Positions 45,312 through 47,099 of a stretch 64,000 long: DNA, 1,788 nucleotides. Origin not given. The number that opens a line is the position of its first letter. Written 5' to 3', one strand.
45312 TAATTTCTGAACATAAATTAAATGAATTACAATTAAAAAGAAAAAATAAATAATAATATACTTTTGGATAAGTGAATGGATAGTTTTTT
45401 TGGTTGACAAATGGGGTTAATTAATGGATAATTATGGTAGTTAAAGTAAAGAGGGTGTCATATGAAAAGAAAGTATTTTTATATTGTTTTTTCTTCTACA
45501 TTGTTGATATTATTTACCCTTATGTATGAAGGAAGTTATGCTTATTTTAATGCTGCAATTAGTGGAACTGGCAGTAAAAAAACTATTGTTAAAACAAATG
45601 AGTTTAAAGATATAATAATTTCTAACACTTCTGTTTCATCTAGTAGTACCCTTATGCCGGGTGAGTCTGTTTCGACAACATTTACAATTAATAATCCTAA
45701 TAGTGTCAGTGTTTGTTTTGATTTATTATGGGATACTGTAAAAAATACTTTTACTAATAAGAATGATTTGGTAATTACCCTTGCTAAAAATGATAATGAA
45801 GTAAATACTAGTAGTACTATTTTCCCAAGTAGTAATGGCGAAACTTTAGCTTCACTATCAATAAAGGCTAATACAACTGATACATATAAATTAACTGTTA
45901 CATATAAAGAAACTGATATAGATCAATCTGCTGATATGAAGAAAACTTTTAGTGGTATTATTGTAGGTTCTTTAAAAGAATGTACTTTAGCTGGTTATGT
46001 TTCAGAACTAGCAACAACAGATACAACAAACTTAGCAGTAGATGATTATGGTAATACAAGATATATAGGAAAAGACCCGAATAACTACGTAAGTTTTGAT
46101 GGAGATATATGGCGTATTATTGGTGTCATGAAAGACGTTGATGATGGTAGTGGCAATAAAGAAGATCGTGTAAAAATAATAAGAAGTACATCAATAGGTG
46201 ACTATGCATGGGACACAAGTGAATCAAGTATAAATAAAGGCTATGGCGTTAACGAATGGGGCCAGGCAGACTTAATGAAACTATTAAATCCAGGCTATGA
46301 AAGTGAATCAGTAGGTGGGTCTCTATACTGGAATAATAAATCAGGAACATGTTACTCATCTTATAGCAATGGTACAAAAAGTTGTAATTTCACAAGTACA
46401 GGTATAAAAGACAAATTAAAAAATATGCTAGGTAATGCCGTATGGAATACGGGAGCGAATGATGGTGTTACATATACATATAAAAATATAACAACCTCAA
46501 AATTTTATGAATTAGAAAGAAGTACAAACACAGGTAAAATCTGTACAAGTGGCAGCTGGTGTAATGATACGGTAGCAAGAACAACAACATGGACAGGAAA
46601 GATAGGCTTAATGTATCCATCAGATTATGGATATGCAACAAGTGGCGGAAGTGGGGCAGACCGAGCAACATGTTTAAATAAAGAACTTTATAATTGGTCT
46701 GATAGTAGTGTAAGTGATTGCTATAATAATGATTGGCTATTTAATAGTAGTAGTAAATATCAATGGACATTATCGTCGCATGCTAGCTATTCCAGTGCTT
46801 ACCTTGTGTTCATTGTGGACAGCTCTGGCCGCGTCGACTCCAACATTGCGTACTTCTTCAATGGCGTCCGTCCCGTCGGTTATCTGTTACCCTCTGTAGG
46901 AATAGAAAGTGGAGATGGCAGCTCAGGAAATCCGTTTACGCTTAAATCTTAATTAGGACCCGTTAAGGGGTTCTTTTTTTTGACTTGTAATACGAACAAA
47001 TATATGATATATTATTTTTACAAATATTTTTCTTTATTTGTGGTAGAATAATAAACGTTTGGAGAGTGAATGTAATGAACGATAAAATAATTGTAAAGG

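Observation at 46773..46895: Adenine-depleted segment rich in C-ending codons at the 3' end of paralog 45462: DGR variable-region-like signature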

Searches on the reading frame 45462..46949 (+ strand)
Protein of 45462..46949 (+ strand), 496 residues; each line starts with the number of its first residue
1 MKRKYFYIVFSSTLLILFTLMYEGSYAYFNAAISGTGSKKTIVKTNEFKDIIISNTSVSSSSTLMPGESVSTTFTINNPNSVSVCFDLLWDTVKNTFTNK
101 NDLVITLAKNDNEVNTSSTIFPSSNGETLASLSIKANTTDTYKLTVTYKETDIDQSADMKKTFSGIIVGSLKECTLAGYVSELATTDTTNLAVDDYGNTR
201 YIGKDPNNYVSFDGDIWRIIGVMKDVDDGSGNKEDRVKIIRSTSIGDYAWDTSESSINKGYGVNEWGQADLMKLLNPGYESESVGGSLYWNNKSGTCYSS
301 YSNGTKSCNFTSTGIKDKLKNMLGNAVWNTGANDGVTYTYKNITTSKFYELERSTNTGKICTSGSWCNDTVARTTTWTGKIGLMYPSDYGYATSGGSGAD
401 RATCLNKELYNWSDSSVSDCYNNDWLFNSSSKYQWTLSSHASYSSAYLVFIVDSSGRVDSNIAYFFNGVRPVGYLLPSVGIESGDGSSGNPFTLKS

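Call 6: search_protein_families(library=pfam, proteins=[window:45462-46949:+], max_evalue=1)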
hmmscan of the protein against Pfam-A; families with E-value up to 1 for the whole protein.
window:45462-46949:+ (496 aa): 1 family
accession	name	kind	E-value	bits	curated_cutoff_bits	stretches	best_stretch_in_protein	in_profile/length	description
PF23619.1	Ig_VWA7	-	0.13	13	27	1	57-111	5-58/104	VWA7 Ig-like domain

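Call 14: find_homologous_proteins(query=window:45462-46949:+, max_evalue=0.00001)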
Query window:45462-46949:+ (496 aa): 6992 proteins with E <= 0.00001 among 8000 candidates; the best 120 are listed.
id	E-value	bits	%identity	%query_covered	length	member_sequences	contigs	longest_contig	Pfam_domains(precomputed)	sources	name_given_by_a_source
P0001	0.0e+0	1101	100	100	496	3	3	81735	-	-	-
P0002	1.5e-258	877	81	100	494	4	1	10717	-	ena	-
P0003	3.5e-254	862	80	100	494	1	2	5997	-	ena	-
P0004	4.0e-252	855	80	100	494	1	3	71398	-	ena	-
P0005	4.5e-250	849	80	100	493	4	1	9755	-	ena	-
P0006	3.2e-247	839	79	100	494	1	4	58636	-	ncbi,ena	-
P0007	4.5e-246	835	79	100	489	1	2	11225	-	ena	-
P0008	3.4e-245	833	78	100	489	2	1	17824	-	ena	-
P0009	8.5e-244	828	77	100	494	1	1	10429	-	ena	-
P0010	1.9e-242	824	76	100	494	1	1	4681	-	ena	-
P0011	1.3e-241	821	77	100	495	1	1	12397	-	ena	-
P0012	1.1e-236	805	76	100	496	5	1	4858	-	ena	-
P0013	1.3e-236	804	74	100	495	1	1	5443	-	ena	-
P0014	2.9e-233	793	74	100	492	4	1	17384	-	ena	-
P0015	2.1e-232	790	73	100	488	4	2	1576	-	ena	-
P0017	5.3e-231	786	74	100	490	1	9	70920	-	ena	-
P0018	3.3e-230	783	73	100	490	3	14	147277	-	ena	-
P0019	3.9e-228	776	71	100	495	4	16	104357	-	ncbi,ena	-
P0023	1.5e-218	745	71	100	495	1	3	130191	-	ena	-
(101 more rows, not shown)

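Call 17: find_encoding_contigs(protein=P0019, flank=10000, max_places=4)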
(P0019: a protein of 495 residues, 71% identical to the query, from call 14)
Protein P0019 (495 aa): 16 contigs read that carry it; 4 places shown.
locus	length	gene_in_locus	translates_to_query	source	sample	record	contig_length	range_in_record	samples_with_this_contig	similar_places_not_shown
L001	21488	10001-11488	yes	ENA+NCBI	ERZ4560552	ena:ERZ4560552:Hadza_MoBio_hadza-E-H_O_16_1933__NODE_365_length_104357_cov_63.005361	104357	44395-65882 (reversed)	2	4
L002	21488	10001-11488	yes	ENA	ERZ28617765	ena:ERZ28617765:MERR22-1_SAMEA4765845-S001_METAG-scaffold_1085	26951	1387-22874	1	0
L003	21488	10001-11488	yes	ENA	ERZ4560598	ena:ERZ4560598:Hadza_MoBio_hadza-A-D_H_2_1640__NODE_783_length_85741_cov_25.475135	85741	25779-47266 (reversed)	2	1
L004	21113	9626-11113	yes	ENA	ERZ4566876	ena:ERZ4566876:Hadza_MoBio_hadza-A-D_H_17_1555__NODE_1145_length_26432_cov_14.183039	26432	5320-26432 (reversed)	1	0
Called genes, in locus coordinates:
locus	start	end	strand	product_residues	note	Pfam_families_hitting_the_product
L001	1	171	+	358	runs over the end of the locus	PF00535:Glycos_transf_2, PF13424:TPR_12 (faint), PF21033:RMD1-3 (faint), PF07719:TPR_2 (faint), PF13181:TPR_8 (faint)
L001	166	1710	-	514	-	PF04203:Sortase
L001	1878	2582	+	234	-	-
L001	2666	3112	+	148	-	PF07963:N_methyl (weak)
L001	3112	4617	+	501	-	PF07963:N_methyl (weak), PF09479:Flg_new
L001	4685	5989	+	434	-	PF01926:MMR_HSR1, PF02421:FeoB_N, PF08477:Roc (weak), PF03193:RsgA_GTPase (weak), PF00009:GTP_EFTU, PF01926:MMR_HSR1, PF02421:FeoB_N, PF14714:KH_dom-like, +5 more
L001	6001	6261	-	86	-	PF13560:HTH_31 (weak), PF01381:HTH_3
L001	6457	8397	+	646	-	PF01554:MatE, PF13189:Cytidylate_kin2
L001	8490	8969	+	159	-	-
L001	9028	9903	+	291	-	-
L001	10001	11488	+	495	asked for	-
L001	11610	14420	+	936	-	PF00005:ABC_tran (faint), PF02463:SMC_N (faint), PF03193:RsgA_GTPase (faint), PF13191:AAA_16 (faint), PF13555:AAA_29 (faint), PF20703:nSTAND1 (faint), PF17760:UvrA_inter, PF17755:UvrA_DNA-bind, +1 more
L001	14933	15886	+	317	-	-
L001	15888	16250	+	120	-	PF11969:DcpS_C, PF01230:HIT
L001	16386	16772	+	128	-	PF27746:Small_heat_shock_put (weak), PF00011:HSP20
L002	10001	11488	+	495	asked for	-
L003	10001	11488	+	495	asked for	-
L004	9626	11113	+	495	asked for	-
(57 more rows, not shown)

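Call 18: find_encoding_contigs(protein=P0018, flank=10000, max_places=4)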
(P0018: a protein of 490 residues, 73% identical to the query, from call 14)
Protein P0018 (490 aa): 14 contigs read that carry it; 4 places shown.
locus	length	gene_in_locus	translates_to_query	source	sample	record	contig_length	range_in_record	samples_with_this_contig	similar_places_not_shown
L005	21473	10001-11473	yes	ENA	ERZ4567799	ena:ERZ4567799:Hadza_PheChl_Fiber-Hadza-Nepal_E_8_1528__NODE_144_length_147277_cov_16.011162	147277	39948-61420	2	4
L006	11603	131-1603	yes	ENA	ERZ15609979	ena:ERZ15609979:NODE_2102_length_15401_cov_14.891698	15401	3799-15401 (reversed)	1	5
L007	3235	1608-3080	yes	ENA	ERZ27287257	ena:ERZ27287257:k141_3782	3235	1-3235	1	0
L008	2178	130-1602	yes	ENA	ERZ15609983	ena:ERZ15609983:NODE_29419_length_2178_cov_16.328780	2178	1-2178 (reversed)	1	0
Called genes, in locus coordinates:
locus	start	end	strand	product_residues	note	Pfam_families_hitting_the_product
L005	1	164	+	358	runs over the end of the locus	PF00535:Glycos_transf_2, PF13424:TPR_12 (faint), PF21033:RMD1-3 (faint), PF07719:TPR_2 (faint), PF13181:TPR_8 (faint)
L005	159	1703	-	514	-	PF04203:Sortase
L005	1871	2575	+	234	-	-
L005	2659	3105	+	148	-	PF07963:N_methyl (weak)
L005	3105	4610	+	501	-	PF07963:N_methyl (weak), PF09479:Flg_new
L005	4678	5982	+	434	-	PF01926:MMR_HSR1, PF02421:FeoB_N, PF08477:Roc (weak), PF03193:RsgA_GTPase (weak), PF00009:GTP_EFTU, PF01926:MMR_HSR1, PF02421:FeoB_N, PF14714:KH_dom-like, +5 more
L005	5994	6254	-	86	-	PF13560:HTH_31 (weak), PF01381:HTH_3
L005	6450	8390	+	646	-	PF01554:MatE, PF13189:Cytidylate_kin2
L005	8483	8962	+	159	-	-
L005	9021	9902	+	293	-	-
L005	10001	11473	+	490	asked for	-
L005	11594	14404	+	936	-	PF00005:ABC_tran (faint), PF02463:SMC_N (faint), PF03193:RsgA_GTPase (faint), PF13191:AAA_16 (faint), PF13555:AAA_29 (faint), PF20703:nSTAND1 (faint), PF17760:UvrA_inter, PF17755:UvrA_DNA-bind, +1 more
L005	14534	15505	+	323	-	PF12358:DUF3644, PF18740:EC042_2821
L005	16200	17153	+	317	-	-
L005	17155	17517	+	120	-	PF11969:DcpS_C, PF01230:HIT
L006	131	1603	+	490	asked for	-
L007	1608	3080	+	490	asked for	-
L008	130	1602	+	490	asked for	-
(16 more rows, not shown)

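Call 21: find_encoding_contigs(protein=P0004, flank=700, max_places=1)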
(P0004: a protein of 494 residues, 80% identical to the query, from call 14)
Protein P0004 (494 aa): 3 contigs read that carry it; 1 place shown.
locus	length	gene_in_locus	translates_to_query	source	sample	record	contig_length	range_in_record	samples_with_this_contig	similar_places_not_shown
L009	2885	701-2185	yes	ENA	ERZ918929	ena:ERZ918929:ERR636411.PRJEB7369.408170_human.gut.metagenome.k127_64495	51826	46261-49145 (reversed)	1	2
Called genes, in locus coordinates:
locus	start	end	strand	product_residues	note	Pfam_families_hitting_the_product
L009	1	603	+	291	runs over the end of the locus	-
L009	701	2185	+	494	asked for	-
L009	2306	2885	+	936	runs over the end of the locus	PF00005:ABC_tran (faint), PF02463:SMC_N (faint), PF03193:RsgA_GTPase (faint), PF13191:AAA_16 (faint), PF13555:AAA_29 (faint), PF20703:nSTAND1 (faint), PF17760:UvrA_inter, PF17755:UvrA_DNA-bind, +1 more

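Call 22: find_encoding_contigs(protein=P0006, flank=700, max_places=1)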
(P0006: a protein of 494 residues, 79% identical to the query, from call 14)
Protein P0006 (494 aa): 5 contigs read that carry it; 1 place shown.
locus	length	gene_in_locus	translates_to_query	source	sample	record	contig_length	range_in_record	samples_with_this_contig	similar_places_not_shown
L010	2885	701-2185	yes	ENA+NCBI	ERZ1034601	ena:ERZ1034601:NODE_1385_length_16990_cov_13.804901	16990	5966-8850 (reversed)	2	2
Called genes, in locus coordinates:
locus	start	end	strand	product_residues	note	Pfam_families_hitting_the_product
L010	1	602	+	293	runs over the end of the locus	-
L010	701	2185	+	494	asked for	-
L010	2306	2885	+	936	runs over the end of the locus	PF00005:ABC_tran (faint), PF02463:SMC_N (faint), PF03193:RsgA_GTPase (faint), PF13191:AAA_16 (faint), PF13555:AAA_29 (faint), PF20703:nSTAND1 (faint), PF17760:UvrA_inter, PF17755:UvrA_DNA-bind, +1 more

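Call 23: find_encoding_contigs(protein=P0023, flank=700, max_places=1)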
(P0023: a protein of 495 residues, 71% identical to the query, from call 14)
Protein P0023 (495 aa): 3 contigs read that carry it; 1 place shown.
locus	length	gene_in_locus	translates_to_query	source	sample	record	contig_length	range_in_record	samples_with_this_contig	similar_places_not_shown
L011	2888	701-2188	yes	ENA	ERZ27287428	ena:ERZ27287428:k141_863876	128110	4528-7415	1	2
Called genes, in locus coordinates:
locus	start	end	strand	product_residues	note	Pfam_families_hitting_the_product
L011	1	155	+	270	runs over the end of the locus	PF01790:LGT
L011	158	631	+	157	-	-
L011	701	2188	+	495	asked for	-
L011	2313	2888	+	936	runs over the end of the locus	PF00005:ABC_tran (faint), PF02463:SMC_N (faint), PF03193:RsgA_GTPase (faint), PF13191:AAA_16 (faint), PF13555:AAA_29 (faint), PF20703:nSTAND1 (faint), PF17760:UvrA_inter, PF17755:UvrA_DNA-bind, +1 more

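Call 24: find_encoding_contigs(protein=P0017, flank=700, max_places=1)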
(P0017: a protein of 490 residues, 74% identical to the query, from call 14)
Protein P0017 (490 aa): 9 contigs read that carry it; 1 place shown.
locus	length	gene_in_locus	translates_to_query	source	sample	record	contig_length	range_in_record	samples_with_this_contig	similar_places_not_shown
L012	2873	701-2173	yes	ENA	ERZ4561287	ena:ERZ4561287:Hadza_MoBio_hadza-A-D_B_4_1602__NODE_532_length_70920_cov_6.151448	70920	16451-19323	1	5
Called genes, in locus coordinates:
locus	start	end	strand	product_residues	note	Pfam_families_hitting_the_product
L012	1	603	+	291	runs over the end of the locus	-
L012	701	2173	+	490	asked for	-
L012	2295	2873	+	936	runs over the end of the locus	PF00005:ABC_tran (faint), PF02463:SMC_N (faint), PF03193:RsgA_GTPase (faint), PF13191:AAA_16 (faint), PF13555:AAA_29 (faint), PF20703:nSTAND1 (faint), PF17760:UvrA_inter, PF17755:UvrA_DNA-bind, +1 more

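Call 25: find_encoding_contigs(protein=P0002, flank=700, max_places=1)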
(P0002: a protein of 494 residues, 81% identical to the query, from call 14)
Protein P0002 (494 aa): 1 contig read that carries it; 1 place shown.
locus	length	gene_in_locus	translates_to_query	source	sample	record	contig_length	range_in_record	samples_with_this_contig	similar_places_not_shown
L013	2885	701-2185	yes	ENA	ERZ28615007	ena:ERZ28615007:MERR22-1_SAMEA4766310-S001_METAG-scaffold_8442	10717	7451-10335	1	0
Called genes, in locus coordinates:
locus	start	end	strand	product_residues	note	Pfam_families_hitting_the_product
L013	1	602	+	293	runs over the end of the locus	-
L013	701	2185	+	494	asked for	-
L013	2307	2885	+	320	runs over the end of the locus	?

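Call 56: find_encoding_contigs(protein=P0001, flank=300, max_places=6)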
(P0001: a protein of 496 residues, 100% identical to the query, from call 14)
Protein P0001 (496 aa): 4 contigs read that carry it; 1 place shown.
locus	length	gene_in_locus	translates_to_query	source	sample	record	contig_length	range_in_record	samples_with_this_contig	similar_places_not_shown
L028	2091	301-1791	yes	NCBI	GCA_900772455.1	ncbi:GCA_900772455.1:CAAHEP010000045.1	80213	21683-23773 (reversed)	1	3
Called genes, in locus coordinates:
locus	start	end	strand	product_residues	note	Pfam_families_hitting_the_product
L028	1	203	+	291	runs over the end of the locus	-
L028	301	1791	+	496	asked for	-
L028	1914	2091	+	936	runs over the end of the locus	PF00005:ABC_tran (faint), PF02463:SMC_N (faint), PF03193:RsgA_GTPase (faint), PF13191:AAA_16 (faint), PF13555:AAA_29 (faint), PF20703:nSTAND1 (faint), PF17760:UvrA_inter, PF17755:UvrA_DNA-bind, +1 more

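Call 64: list_cluster_members(proteins=[P0001, P0121, P0122, P0123, L022:885-1931:+, L022:560-889:+])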
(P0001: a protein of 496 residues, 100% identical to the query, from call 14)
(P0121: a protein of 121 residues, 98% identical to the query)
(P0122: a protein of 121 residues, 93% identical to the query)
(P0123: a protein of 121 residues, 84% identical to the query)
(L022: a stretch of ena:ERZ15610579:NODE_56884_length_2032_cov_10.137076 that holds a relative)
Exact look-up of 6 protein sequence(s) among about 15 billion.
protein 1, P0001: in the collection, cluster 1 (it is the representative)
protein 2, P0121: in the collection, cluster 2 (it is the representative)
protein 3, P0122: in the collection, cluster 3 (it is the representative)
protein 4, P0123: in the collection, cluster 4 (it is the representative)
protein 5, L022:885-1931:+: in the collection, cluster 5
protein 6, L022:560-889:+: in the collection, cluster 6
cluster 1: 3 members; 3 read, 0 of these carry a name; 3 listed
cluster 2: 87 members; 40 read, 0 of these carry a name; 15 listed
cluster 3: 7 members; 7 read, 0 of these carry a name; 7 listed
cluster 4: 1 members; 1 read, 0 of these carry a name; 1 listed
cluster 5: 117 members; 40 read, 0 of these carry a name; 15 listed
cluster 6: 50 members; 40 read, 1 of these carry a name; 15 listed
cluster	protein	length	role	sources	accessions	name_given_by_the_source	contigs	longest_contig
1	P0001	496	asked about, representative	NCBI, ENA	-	-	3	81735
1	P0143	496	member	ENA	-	-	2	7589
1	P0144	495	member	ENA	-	-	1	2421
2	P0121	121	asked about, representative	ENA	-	-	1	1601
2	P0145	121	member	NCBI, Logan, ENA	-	-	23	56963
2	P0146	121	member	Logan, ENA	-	-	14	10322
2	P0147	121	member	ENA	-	-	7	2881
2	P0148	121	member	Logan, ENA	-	-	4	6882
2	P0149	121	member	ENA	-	-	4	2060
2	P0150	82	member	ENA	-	-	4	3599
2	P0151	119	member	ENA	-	-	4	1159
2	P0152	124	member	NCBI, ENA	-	-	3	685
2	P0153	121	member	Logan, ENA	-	-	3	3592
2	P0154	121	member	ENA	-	-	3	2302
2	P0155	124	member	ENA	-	-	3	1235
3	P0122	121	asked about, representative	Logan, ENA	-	-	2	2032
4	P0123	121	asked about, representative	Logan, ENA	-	-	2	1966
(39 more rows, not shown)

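Call 66: predict_structure(alignment_id=A2)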
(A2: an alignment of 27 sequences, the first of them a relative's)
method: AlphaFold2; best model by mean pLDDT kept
length: 496 residues; sequences in the alignment: 27
mean_pLDDT: 42.5   pTM: 0.32
mean pLDDT of the five models: 42.5, 39.6, 38.2, 37.6, 37.6
residues with pLDDT >= 90: 0; 70-90: 75; 50-70: 83; < 50: 338
segments of 3 or more residues with pLDDT < 50: 1-49, 173-396, 408-411, 423-479
pLDDT, mean of each block of 10 residues (from residue 1): 26 23 23 23 32 63 72 76 67 76 81 67 74 73 81 59 74 41 33 36 32 31 34 34 26 24 25 24 22 33 34 27 24 29 26 27 31 22 25 45 50 58 45 36 34 42 33 37 60 58
secondary structure, 60 per line:
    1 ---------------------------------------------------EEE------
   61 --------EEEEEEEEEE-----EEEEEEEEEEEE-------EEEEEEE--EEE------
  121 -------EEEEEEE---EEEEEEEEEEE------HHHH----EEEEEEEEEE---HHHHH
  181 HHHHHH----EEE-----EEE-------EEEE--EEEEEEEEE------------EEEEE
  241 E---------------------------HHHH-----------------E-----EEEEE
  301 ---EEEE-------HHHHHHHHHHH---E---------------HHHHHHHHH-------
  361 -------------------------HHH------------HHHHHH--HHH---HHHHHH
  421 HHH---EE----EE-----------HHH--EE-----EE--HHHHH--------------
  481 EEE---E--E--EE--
elements in order: E52-54 E69-78 E84-95 E103-109 E112-114 E128-134 E138-148 H155-158 E163-172 H176-186 E191-193 E199-201 E209-212 E215-223 E236-241 H269-272 E296-300 E304-307 H315-325 H345-353 H401-406 H415-423 H462-466 E481-483

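Call 73: search_protein_families(library=ncbifam, proteins=[window:45462-46949:+], max_evalue=0.01)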
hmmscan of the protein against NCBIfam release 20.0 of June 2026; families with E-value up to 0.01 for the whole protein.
window:45462-46949:+ (496 aa): 0 families
